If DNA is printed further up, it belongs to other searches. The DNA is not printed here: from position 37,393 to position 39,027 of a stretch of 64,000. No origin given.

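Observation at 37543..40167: Nitrite reductase fused to a ~445-aa polytopic membrane domain and an extra cupredoxin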

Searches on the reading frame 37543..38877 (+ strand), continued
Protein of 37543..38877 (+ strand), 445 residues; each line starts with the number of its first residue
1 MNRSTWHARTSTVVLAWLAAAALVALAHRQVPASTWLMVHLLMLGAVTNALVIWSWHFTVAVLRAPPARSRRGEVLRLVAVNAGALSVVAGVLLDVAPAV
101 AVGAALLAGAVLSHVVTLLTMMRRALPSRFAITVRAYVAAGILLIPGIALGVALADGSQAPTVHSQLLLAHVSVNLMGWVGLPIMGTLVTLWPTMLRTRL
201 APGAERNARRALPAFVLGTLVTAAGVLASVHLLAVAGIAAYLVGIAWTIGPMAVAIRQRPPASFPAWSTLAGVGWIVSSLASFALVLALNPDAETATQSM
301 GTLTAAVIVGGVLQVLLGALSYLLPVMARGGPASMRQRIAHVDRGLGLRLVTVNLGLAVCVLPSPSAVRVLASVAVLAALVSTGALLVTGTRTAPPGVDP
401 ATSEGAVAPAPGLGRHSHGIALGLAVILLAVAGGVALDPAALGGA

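Call 65: find_encoding_contigs(protein=P0045, flank=6000, max_places=1)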
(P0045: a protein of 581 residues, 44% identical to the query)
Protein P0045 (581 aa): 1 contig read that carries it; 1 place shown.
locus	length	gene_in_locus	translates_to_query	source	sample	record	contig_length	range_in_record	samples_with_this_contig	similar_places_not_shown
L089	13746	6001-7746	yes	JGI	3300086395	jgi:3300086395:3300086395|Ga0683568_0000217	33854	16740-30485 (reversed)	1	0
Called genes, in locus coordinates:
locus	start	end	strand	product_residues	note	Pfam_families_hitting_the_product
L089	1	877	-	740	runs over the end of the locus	PF03176:MMPL, PF00873:ACR_tran, PF03176:MMPL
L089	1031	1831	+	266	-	PF13305:TetR_C_33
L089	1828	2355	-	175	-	-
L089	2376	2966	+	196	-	PF11716:MDMPI_N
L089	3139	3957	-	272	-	PF01814:Hemerythrin, PF10006:DUF2249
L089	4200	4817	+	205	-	-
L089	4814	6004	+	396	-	-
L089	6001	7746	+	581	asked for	-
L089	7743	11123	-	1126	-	PF13482:RNase_H_2, PF01443:Viral_helicase1 (faint), PF13604:AAA_30, PF13086:AAA_11 (weak), PF13087:AAA_12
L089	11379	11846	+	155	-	PF01750:HycI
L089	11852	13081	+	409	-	PF07690:MFS_1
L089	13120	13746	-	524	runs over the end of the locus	-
